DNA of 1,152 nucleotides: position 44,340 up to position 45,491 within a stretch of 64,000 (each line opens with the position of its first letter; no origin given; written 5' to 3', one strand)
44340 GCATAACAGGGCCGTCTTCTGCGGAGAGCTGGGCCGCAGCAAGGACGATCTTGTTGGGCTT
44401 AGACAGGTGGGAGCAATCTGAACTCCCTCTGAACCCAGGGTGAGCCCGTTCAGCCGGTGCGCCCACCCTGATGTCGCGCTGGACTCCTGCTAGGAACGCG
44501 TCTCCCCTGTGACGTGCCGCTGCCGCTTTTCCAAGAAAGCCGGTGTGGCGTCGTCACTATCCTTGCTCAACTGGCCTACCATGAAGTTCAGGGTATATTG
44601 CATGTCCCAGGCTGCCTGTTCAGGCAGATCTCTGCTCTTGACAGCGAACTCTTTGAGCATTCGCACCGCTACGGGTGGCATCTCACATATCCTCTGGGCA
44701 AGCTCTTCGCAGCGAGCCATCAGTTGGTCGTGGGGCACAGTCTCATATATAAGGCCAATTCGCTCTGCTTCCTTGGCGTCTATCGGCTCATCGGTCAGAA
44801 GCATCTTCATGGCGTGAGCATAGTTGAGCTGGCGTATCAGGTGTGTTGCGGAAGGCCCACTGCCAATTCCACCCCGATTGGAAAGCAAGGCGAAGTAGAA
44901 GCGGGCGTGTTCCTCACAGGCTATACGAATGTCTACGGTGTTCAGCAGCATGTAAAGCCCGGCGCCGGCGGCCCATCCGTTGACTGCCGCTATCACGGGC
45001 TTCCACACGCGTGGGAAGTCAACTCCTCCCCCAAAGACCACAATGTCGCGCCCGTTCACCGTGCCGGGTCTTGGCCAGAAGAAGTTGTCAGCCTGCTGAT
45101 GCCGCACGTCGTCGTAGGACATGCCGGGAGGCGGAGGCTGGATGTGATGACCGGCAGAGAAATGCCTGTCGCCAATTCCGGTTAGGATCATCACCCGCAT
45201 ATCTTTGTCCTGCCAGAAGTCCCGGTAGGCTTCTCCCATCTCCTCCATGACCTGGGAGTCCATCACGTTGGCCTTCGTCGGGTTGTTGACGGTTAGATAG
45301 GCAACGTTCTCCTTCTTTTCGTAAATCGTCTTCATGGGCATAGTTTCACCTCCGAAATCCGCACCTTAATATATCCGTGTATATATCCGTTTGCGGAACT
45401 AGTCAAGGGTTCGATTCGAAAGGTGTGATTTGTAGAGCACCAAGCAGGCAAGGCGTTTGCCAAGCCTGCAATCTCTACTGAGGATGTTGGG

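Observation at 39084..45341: Most complete copy of an iterated module: two tandem double hot-dog proteins, a coupled pair of family-III CoA-transferases, and a crotonase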

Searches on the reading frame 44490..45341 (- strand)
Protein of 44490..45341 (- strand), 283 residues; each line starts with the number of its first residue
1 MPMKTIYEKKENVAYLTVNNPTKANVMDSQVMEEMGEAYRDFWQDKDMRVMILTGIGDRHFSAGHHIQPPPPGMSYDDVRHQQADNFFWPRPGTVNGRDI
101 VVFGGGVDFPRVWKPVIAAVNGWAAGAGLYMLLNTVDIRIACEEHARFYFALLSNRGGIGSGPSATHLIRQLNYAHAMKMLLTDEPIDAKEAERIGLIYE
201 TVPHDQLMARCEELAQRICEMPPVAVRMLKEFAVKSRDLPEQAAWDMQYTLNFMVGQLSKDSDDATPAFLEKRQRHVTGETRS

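Call 4: search_protein_families(library=pfam, proteins=[window:44490-45341:-], max_evalue=0.001)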
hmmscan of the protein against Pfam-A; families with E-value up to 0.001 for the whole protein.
window:44490-45341:- (283 aa): 2 families
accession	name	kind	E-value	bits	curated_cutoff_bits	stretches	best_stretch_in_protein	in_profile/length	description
PF00378.25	ECH_1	-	3.4e-39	135.1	27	2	113-276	88-247/251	Enoyl-CoA hydratase/isomerase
PF16113.10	ECH_2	-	1e-12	48.7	27.2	1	14-68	2-56/335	Enoyl-CoA hydratase/isomerase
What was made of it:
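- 44490..45341 (-): Crotonase-fold protein lacking both catalytic glutamates. PF00378 (call 4).
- Checked: 44490-45341, minus strand (283 aa): PF00378, E 3.4e-39 (call 4).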

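Call 7: search_protein_families(library=ncbifam, proteins=[window:44490-45341:-], max_evalue=0.001)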
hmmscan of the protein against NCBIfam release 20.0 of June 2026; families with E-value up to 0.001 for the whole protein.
window:44490-45341:- (283 aa): 69 families (the best 25 are shown)
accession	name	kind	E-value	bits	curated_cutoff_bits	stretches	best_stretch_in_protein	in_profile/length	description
NF051848.1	EnCoAHydtEchA19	equivalog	1e-45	156.3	400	1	8-278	5-256/258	enoyl-CoA hydratase EchA19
NF042430.2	EnCoAhydt_DpgD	equivalog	5.7e-42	143.9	400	1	7-279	1-257/258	enoyl-CoA-hydratase DpgD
NF005864.0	PRK07799.1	equivalog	1.5e-36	126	316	1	6-276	11-262/266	crotonase/enoyl-CoA hydratase family protein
NF005126.0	PRK06563.1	subfamily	7.2e-36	123.9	261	1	7-279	11-262/263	crotonase/enoyl-CoA hydratase family protein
NF006008.0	PRK08139.1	equivalog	2.9e-35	122.1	313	2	111-276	102-262/266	enoyl-CoA hydratase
NF006007.0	PRK08138.1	subfamily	4.8e-35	121.2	355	2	113-279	98-260/261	enoyl-CoA hydratase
NF006109.0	PRK08260.1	subfamily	3.9e-34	118.3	320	1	7-279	8-277/296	enoyl-CoA hydratase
NF006699.0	PRK09245.1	subfamily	1.5e-33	116.2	354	2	115-279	105-265/266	crotonase/enoyl-CoA hydratase family protein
NF006100.0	PRK08252.1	subfamily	2.6e-33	115.7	282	2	108-279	86-253/254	crotonase/enoyl-CoA hydratase family protein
NF004475.0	PRK05809.1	subfamily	4.5e-32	111.5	394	1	5-276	6-256/260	short-chain-enoyl-CoA hydratase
NF006140.0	PRK08290.1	subfamily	4.6e-32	111.4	280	1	6-240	11-244/292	enoyl-CoA hydratase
NF004840.0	PRK06190.1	equivalog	6.1e-31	108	253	1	7-247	8-227/260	enoyl-CoA hydratase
NF005073.0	PRK06495.1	subfamily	1.4e-30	106.4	296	2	114-274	98-251/257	enoyl-CoA hydratase/isomerase family protein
NF004517.0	PRK05862.1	equivalog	1.9e-30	106.2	396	1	6-276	7-253/257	enoyl-CoA hydratase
NF004781.0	PRK06127.1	subfamily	2.1e-30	106.3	291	1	4-279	12-268/269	enoyl-CoA hydratase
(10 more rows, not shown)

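Call 40: search_solved_structures(query=window:44490-45341:-, max_evalue=1e-8, show_alignments=4)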
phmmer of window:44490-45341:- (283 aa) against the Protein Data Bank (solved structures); distinct sequences matched with E-value up to 1e-8: 125 (the best 60 are shown).
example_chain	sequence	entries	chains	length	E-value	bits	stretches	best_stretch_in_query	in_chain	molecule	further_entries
3rsi_A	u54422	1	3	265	1.5e-27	99.9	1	6-279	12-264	Putative enoyl-CoA hydratase/isomerase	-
5zai_A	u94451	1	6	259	1.2e-25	93.7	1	112-276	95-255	3-hydroxypropionyl-coenzyme A dehydratase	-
5z7r_A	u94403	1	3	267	1.5e-24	90.1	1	93-274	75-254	Short-chain-enoyl-CoA hydratase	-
5e0n_X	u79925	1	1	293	7e-24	87.9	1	10-238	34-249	Enoyl-CoA hydratase/isomerase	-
6wyi_A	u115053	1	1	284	1.1e-23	87.3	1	6-274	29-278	EchA19, enoyl-CoA hydratase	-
4f47_A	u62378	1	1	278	1.4e-23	86.9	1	6-275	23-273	Enoyl-CoA hydratase EchA19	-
3r0o_A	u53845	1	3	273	1.6e-23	86.7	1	5-274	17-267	Carnitinyl-CoA dehydratase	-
2pbp_A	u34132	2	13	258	2.2e-22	83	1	112-278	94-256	Enoyl-CoA hydratase subunit I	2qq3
5xzd_A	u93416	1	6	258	2.3e-22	82.9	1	6-275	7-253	Enoyl-CoA hydratase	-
6sla_AAA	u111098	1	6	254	3.2e-21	79.2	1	113-276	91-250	Enoyl-CoA hydratase/carnithine racemase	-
4fjw_D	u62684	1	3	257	3.3e-21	79.1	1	6-276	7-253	Probable enoyl-CoA hydratase echA8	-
3hrx_A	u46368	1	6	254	4e-21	78.8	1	113-276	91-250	Probable enoyl-CoA hydratase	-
3pzk_A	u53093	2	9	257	4e-21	78.8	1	6-276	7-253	e enoyl-CoA hydratase echA8 | enoyl-CoA hydratase echA8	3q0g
3q0j_A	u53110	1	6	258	4.1e-21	78.8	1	6-276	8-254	enoyl-CoA hydratase echA8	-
6slb_AAA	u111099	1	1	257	4.1e-21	78.8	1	113-276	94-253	Enoyl-CoA hydratase/carnithine racemase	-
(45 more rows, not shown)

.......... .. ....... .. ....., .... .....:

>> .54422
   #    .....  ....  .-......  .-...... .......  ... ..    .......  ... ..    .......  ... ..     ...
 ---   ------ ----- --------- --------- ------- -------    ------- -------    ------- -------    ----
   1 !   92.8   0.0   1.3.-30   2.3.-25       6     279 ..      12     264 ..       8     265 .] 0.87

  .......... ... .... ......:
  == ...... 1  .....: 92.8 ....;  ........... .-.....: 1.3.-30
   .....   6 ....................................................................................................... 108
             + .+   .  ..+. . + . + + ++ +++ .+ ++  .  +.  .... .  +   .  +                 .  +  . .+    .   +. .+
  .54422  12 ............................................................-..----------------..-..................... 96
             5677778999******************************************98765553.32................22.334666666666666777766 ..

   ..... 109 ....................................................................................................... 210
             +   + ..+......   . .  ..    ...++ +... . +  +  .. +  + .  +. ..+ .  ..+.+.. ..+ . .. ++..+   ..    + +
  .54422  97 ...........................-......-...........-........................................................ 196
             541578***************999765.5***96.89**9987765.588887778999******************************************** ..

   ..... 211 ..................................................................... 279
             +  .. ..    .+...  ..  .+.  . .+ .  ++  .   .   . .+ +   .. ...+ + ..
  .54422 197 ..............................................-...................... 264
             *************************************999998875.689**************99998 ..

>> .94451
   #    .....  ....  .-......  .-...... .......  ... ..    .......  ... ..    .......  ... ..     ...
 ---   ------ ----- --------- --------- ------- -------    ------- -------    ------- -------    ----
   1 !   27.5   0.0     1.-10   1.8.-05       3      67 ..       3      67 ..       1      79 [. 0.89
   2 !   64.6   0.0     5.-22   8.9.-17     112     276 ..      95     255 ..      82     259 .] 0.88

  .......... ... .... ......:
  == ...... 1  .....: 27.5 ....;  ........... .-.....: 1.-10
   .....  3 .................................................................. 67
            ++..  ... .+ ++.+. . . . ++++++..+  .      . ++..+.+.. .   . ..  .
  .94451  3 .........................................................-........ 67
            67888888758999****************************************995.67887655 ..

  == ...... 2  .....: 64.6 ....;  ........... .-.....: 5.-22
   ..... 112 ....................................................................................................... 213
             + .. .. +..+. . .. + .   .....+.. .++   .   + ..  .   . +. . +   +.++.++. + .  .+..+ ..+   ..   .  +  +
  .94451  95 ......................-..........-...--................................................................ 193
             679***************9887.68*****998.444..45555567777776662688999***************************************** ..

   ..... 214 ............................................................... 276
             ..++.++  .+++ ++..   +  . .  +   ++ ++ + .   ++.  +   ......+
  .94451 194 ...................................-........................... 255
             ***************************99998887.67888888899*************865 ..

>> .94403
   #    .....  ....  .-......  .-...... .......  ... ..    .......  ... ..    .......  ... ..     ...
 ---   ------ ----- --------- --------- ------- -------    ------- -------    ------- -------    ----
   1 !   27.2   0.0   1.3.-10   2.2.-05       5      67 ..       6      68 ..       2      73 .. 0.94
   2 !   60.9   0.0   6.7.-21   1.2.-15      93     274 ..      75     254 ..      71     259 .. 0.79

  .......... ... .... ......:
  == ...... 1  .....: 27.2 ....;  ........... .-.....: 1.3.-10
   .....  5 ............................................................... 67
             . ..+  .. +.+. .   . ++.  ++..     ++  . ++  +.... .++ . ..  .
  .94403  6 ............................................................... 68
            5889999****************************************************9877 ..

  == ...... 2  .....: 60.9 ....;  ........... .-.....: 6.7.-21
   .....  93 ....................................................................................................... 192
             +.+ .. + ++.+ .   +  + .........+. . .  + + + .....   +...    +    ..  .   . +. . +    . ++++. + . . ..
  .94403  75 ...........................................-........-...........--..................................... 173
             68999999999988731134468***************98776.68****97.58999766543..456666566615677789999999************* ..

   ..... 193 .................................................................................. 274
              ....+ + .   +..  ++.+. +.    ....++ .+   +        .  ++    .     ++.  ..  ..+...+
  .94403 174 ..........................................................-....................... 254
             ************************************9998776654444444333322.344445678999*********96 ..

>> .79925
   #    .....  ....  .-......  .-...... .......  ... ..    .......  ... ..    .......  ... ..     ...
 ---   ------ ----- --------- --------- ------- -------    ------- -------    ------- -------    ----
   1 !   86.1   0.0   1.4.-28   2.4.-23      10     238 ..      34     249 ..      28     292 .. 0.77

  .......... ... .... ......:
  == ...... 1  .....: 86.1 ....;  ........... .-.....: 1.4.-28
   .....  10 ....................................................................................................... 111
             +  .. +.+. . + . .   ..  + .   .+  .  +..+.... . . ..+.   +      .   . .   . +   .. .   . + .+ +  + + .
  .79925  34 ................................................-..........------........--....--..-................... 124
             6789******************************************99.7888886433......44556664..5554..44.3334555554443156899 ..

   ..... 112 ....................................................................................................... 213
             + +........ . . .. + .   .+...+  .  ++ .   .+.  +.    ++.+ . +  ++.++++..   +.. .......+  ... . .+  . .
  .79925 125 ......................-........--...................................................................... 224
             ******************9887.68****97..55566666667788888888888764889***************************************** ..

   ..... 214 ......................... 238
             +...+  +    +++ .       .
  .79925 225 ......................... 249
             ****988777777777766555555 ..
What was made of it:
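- On Crotonase / enoyl-CoA hydratase (PF00378): Solved hydratases 5zai and 3rsi have Glu at both positions in the printed HMMER alignments (call 40).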
